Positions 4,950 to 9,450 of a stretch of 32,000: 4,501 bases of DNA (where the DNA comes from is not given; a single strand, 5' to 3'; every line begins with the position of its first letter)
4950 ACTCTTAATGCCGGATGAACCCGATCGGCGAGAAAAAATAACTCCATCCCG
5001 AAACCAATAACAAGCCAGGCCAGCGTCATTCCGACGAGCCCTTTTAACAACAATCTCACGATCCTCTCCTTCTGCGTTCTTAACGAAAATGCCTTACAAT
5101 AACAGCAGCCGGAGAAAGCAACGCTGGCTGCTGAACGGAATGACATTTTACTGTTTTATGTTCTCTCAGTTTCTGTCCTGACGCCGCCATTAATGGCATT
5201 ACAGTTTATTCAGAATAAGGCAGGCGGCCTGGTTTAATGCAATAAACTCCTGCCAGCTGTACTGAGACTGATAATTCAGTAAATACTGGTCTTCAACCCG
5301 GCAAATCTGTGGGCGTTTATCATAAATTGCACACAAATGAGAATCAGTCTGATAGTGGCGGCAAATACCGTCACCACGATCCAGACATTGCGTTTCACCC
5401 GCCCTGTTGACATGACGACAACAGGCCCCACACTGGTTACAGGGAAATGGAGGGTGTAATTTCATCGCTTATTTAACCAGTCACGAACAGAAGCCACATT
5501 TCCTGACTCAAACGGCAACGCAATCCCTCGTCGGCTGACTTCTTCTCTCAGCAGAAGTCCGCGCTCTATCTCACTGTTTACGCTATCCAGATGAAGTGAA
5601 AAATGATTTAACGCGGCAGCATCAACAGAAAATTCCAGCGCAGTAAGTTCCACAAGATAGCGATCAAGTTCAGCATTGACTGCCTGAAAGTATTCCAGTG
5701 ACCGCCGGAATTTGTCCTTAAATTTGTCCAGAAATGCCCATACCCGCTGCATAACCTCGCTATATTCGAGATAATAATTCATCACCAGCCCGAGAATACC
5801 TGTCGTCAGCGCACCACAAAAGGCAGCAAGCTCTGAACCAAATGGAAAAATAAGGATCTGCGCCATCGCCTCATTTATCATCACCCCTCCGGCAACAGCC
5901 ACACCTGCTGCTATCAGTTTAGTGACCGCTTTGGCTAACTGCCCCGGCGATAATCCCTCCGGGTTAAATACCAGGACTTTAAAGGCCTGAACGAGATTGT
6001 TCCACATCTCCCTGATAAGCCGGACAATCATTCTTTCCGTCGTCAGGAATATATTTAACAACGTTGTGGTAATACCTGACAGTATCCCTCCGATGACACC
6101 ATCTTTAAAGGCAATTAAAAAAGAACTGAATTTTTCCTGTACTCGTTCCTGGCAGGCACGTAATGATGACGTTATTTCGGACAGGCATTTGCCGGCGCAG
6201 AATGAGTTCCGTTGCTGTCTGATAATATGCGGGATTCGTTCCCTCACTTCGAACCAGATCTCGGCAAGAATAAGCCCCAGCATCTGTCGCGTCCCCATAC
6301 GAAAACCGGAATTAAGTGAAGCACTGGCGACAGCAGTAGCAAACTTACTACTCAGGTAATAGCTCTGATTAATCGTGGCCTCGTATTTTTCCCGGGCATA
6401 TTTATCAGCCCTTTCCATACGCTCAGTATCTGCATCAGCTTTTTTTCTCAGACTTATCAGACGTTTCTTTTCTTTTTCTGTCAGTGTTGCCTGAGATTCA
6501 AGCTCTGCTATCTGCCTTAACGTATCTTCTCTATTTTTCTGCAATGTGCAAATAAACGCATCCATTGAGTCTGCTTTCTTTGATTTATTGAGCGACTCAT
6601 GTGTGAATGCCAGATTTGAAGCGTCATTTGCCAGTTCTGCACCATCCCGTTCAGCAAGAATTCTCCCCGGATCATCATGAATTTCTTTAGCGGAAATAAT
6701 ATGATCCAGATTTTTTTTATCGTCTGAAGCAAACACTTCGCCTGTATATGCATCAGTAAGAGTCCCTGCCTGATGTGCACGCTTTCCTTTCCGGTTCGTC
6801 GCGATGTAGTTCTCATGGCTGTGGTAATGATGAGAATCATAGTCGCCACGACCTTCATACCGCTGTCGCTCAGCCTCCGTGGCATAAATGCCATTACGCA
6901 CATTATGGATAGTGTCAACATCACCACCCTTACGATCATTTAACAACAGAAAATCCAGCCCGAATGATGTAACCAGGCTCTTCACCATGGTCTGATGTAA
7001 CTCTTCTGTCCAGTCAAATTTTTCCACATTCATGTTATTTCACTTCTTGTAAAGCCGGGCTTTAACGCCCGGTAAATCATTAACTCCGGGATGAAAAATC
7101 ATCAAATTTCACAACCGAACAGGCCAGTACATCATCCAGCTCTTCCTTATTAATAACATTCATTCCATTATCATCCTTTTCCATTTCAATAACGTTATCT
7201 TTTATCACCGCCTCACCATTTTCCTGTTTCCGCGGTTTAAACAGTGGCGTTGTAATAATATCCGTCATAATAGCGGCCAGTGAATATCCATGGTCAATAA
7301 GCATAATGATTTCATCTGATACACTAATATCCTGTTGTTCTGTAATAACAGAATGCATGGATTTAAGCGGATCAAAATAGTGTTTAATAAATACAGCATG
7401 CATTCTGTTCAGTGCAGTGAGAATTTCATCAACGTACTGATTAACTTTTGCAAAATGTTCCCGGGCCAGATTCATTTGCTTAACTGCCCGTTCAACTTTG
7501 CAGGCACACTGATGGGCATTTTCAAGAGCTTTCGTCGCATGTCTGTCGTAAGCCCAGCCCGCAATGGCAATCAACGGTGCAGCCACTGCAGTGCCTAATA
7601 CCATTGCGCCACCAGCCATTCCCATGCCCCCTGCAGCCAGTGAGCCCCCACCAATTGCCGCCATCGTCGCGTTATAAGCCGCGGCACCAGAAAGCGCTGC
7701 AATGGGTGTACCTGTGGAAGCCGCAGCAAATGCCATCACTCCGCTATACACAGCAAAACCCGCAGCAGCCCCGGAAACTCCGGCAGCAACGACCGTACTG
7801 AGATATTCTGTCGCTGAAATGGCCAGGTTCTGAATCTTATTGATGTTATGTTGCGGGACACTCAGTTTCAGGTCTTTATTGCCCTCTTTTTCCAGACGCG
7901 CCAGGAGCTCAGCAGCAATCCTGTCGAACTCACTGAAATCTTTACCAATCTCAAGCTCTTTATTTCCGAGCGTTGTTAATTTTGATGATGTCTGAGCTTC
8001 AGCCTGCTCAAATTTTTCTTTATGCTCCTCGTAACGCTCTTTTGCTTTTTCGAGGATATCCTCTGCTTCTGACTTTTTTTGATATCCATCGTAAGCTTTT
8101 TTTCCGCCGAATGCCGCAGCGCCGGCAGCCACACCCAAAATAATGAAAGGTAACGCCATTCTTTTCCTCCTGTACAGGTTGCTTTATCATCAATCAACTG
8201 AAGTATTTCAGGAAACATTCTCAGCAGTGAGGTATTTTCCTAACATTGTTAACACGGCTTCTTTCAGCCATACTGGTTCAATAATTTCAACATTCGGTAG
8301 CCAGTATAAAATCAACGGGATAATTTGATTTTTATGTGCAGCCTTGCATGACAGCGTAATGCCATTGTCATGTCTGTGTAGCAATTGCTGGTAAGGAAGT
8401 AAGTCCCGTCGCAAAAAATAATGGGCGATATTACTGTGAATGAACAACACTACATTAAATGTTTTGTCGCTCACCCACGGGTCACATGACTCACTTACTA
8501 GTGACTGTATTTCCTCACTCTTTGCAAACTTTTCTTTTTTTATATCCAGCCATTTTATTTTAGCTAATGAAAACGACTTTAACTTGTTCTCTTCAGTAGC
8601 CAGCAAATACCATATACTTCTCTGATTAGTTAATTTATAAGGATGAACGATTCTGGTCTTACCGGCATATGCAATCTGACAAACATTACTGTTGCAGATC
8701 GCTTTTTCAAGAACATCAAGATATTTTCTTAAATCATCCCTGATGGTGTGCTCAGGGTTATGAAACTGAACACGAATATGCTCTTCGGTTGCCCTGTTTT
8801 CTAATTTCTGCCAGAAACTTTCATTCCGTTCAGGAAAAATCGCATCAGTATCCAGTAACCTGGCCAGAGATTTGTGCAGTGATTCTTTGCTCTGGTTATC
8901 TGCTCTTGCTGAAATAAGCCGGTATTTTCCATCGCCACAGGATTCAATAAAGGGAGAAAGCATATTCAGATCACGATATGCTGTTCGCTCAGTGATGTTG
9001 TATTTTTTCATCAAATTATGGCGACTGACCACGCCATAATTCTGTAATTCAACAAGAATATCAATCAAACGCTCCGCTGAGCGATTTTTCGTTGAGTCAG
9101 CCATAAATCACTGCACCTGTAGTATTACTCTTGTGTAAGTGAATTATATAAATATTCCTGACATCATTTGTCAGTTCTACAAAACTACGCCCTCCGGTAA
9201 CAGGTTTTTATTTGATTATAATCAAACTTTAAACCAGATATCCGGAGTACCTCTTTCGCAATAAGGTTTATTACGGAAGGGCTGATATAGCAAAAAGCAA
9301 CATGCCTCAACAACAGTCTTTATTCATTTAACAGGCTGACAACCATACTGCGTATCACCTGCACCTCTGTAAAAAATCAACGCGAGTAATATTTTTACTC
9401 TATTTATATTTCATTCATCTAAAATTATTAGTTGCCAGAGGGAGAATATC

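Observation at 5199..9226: WYL-regulator-led four-gene operon I cannot assign to any named system: candidate novel defence or abortive-infection module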

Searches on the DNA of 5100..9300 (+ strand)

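Call 7: search_dna_similar(query=window:5100-9300:+, collection=ecoli_genomes, mode=near, max_rows=15)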
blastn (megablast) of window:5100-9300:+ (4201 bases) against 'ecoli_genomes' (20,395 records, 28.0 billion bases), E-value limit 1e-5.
Records with a match: 488; places in all: 540; records where one place covers at least 80% of the query: 374.
Genomes with a match: 488 of 5426; with a place that covers at least 80% of the query: 374. Places per genome that has any: lowest 1, median 1, highest 3. On chromosomes: 540 places; on plasmids: 0.
Best place of each record, by identity: >=99% 47; 95-99% 391; 90-95% 45; 80-90% 5.
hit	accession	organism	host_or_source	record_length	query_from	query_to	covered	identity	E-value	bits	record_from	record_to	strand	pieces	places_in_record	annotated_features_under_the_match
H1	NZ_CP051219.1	Escherichia coli strain SFE8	swine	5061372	1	4201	100%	98.2%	0e+0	7347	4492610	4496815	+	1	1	ATP--cob(I)alamin adenosyltransferase | chemotaxis protein | helix-turn-helix transcriptional regulator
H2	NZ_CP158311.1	Escherichia coli strain CS5L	Chicken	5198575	1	4201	100%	98.2%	0e+0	7347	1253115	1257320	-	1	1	ATP--cob(I)alamin adenosyltransferase | chemotaxis protein | helix-turn-helix transcriptional regulator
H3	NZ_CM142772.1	Escherichia coli strain GPEC102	chicken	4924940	1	4201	100%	98.2%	0e+0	7347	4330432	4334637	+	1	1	ATP--cob(I)alamin adenosyltransferase | chemotaxis protein | helix-turn-helix transcriptional regulator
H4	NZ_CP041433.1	Escherichia coli strain STEC313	Raw beef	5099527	1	4201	100%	98.1%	0e+0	7328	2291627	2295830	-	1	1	hypothetical protein (x2) | helix-turn-helix transcriptional regulator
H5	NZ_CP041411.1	Escherichia coli strain STEC719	goat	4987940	1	4201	100%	98.1%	0e+0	7328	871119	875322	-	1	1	hypothetical protein (x2) | helix-turn-helix transcriptional regulator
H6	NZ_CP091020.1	Escherichia coli strain STEC308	mutton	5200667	1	4201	100%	98.1%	0e+0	7328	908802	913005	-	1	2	hypothetical protein (x2) | helix-turn-helix transcriptional regulator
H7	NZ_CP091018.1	Escherichia coli strain STEC307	mutton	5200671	1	4201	100%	98.1%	0e+0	7328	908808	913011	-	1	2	hypothetical protein (x2) | helix-turn-helix transcriptional regulator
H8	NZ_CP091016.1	Escherichia coli strain STEC306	mutton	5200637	1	4201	100%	98.1%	0e+0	7328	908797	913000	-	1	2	hypothetical protein (x2) | helix-turn-helix transcriptional regulator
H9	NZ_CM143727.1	Escherichia coli strain CFIAFB20180511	food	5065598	1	4201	100%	98.1%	0e+0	7328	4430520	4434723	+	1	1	hypothetical protein (x2) | helix-turn-helix transcriptional regulator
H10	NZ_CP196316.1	Escherichia coli strain AH19B041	Homo sapiens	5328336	1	4196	100%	98.2%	0e+0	7341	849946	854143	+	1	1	cobalamin adenosyltransferase | chemotaxis protein | WYL domain-containing protein | YkgJ family cysteine cluster protein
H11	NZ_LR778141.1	Escherichia coli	water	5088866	1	4201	100%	98.1%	0e+0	7319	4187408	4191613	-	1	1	cobalamin adenosyltransferase | hypothetical protein | helix-turn-helix transcriptional regulator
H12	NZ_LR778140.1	Escherichia coli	water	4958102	1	4201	100%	98.1%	0e+0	7319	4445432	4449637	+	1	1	cobalamin adenosyltransferase | hypothetical protein | helix-turn-helix transcriptional regulator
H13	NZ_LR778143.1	Escherichia coli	sediment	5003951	1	4201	100%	98.1%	0e+0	7319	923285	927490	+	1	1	cobalamin adenosyltransferase | hypothetical protein | helix-turn-helix transcriptional regulator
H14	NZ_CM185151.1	Escherichia coli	Human feces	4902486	1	4201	100%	98.1%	0e+0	7317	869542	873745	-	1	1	coiled-coil domain-containing protein 22 | chemotaxis protein | helix-turn-helix transcriptional regulator | YkgJ family cysteine cluster protein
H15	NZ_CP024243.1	Escherichia coli O128:H27 strain 90-9281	missing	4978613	1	4201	100%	98.1%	0e+0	7312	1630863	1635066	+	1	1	cobalamin adenosyltransferase | hypothetical protein | helix-turn-helix transcriptional regulator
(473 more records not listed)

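Call 9: get_annotated_region(hit=H10, flank=14000)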
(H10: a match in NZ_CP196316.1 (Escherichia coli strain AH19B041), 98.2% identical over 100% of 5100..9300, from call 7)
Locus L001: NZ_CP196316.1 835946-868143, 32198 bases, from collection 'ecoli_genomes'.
description: Escherichia coli strain AH19B041 chromosome, complete genome
organism: Escherichia coli strain AH19B041 (NCBI taxid 562)
replicon: chromosome; assembly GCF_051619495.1
host: Homo sapiens; source: blood; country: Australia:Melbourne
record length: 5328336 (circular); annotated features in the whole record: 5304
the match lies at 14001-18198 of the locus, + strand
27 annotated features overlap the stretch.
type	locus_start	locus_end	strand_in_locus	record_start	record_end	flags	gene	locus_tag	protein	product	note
CDS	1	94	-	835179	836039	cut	-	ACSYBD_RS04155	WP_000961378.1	ketose-bisphosphate aldolase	-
CDS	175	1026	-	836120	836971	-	-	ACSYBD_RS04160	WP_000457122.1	class II fructose-bisphosphate aldolase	-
CDS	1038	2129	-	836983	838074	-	-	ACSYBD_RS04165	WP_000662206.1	PTS fructose transporter subunit IIC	-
CDS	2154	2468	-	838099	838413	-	-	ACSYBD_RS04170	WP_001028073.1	PTS fructose transporter subunit IIB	-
CDS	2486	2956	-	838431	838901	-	-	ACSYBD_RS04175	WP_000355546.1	PTS sugar transporter subunit IIA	-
CDS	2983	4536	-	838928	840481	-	-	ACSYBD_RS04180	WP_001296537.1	BglG family transcription antiterminator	-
CDS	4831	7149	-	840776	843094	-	yicI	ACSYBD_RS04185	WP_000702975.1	alpha-xylosidase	-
CDS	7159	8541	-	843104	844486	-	yicJ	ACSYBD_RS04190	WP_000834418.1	glycoside-pentoside-hexuronide family transporter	-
tRNA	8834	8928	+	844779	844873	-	-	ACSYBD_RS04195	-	tRNA-Sec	-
CDS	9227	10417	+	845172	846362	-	-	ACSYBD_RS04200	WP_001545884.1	tyrosine-type recombinase/integrase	-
CDS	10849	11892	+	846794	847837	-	-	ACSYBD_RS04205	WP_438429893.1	tetratricopeptide repeat protein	-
CDS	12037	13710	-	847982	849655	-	-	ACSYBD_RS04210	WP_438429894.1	sulfatase-like hydrolase/transferase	-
CDS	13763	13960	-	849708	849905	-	-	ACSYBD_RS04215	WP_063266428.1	hypothetical protein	-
CDS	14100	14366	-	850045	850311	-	-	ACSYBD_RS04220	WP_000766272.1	YkgJ family cysteine cluster protein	-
CDS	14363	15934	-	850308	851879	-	-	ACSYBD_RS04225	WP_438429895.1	cobalamin adenosyltransferase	-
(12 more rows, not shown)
